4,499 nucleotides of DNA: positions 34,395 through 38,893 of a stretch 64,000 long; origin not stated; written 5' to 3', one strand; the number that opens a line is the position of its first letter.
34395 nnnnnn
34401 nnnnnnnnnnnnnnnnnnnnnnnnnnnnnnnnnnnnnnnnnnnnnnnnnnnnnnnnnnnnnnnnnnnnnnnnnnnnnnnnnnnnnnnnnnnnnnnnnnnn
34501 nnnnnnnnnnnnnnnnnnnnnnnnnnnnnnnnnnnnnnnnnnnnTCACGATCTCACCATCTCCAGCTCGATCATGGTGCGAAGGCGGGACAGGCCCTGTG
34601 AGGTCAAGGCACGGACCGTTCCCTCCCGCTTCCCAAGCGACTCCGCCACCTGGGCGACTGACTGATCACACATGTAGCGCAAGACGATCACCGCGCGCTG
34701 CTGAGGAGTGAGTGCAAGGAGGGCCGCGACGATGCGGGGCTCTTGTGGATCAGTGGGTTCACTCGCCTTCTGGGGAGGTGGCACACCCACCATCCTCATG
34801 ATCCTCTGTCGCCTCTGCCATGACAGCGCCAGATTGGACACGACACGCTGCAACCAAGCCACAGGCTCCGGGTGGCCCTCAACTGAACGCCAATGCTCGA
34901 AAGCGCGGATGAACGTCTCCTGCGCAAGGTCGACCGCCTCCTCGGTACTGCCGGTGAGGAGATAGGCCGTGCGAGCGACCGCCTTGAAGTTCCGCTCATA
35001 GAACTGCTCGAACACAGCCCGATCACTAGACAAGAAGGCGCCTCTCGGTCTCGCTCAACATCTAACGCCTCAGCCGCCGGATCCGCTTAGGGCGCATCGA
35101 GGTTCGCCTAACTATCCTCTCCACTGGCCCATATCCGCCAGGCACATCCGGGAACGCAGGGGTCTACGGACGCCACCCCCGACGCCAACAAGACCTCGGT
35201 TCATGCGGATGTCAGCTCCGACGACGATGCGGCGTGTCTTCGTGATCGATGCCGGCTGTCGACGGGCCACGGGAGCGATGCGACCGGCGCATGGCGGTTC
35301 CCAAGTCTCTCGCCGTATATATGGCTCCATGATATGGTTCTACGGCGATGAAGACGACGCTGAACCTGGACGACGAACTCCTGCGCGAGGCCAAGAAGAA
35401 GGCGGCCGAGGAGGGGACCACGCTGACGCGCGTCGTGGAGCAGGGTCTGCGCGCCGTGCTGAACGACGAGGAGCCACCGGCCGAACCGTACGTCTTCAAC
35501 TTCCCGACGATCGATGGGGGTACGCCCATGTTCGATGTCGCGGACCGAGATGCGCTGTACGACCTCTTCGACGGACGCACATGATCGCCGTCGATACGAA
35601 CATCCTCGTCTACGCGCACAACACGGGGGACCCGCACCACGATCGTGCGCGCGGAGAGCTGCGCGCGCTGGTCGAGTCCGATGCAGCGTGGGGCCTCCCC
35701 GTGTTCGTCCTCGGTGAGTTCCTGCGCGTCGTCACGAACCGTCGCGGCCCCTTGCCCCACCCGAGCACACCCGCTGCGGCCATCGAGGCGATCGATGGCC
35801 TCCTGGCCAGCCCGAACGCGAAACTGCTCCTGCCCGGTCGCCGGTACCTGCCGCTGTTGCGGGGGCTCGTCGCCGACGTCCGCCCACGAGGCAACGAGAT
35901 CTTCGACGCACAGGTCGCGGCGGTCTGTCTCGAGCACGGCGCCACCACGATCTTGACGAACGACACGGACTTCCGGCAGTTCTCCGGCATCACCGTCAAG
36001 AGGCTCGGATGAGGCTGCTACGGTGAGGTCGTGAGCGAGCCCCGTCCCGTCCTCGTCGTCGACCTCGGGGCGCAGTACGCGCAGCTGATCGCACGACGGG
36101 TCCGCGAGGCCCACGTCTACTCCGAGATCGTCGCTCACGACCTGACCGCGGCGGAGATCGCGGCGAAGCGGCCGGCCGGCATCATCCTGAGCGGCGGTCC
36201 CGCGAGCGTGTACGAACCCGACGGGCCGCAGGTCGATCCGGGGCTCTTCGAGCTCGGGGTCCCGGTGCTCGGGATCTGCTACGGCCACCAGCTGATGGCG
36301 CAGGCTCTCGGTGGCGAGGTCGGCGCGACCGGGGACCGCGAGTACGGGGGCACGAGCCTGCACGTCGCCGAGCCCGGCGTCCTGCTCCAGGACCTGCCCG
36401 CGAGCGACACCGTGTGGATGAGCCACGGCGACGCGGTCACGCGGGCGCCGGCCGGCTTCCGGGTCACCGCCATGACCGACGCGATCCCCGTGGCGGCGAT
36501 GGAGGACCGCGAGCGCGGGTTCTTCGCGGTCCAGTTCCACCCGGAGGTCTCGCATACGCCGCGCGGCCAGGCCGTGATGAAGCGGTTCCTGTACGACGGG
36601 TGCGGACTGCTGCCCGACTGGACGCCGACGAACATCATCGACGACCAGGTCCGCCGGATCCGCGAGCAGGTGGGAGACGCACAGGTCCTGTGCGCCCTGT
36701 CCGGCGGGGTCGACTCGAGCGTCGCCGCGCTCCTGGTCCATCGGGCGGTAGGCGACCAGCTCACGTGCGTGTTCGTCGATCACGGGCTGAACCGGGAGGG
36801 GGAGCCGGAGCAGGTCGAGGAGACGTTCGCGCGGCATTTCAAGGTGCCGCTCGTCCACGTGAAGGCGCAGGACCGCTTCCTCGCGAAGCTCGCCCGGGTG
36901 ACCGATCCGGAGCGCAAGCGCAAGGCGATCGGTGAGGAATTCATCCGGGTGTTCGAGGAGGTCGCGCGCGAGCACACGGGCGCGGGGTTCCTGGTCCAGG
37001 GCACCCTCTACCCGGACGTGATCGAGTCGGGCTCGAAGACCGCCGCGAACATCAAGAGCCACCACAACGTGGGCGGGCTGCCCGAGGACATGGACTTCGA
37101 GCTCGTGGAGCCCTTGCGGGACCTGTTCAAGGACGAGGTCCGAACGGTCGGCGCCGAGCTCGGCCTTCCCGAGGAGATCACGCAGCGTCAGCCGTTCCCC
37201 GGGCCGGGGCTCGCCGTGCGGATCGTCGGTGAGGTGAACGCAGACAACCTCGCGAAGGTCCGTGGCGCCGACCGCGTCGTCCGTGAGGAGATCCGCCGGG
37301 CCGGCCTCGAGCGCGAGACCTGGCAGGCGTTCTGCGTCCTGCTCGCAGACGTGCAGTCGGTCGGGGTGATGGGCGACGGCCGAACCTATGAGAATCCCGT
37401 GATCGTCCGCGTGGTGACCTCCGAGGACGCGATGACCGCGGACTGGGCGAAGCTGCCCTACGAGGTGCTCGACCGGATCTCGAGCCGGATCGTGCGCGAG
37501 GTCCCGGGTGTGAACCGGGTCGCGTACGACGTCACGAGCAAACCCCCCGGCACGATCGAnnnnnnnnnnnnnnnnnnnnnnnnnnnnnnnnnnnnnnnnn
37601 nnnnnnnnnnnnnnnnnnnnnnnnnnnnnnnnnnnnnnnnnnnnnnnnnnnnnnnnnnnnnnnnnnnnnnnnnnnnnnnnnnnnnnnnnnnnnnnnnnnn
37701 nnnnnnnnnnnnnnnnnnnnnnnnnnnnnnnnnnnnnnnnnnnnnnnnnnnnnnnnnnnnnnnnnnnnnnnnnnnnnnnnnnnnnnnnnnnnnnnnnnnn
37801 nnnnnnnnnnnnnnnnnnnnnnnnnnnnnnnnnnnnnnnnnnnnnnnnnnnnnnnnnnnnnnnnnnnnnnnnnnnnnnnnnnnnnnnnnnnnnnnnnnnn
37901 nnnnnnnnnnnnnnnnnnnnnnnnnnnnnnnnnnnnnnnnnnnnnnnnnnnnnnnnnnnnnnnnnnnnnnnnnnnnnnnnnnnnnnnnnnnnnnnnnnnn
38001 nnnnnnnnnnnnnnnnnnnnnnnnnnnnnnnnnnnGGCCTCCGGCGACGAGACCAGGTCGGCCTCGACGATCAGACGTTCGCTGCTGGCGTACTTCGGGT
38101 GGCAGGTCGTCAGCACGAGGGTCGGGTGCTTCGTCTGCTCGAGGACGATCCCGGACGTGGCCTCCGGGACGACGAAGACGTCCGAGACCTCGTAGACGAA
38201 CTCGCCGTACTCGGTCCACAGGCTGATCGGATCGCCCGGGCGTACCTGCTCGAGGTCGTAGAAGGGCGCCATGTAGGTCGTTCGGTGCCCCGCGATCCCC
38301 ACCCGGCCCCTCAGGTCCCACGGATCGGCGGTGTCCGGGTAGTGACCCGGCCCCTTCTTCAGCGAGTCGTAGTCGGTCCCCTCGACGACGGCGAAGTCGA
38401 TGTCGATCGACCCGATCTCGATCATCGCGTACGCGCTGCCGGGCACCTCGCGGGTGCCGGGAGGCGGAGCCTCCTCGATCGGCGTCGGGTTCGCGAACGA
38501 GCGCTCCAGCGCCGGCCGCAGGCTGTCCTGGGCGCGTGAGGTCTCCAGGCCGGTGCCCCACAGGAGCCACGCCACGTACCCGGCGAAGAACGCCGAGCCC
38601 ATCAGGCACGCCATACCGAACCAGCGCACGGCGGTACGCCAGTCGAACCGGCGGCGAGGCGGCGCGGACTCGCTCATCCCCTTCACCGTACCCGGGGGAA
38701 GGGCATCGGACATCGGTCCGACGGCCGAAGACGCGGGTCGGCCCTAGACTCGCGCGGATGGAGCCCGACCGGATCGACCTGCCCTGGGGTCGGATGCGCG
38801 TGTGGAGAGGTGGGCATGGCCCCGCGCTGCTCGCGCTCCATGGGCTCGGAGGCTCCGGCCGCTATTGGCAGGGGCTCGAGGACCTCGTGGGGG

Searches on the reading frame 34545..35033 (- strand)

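Call 72: search_protein_families(library=pfam, proteins=[window:34545-35033:-], max_evalue=0.01)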
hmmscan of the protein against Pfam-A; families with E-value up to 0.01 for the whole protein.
window:34545-35033:- (162 aa): 3 families
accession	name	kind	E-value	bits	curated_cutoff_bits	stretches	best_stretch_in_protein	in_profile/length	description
PF04542.20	Sigma70_r2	-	4.4e-13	49.3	24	1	11-77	1-69/71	Sigma-70 region 2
PF08281.18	Sigma70_r4_2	-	1.7e-12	47.2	25.7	1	101-151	4-54/54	Sigma-70, region 4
PF04545.22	Sigma70_r4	-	4.9e-12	45.6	24.1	1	104-152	1-49/50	Sigma-70, region 4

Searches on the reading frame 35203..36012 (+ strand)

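Call 72: search_protein_families(library=pfam, proteins=[window:35203-36012:+], max_evalue=0.01)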
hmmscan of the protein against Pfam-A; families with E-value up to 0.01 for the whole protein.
window:35203-36012:+ (269 aa): 1 family
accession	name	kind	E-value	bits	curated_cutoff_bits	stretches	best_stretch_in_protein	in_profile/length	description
PF01850.27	PIN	-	2e-16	61.1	23.6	1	128-261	1-118/120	PIN domain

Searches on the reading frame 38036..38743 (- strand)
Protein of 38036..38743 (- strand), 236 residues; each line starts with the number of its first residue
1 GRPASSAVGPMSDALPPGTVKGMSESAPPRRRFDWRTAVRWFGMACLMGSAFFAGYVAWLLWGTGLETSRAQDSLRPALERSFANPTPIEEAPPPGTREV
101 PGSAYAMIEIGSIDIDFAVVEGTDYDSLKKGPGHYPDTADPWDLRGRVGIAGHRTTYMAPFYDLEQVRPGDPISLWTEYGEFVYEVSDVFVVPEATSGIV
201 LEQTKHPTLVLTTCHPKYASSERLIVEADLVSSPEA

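Call 52: search_protein_families(library=pfam, proteins=[window:38036-38743:-], max_evalue=0.001)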
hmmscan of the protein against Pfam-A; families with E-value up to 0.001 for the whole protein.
window:38036-38743:- (236 aa): 1 family
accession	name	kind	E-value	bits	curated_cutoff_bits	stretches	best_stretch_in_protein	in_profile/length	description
PF04203.18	Sortase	-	8.9e-28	97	26.6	1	108-231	1-125/125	Sortase domain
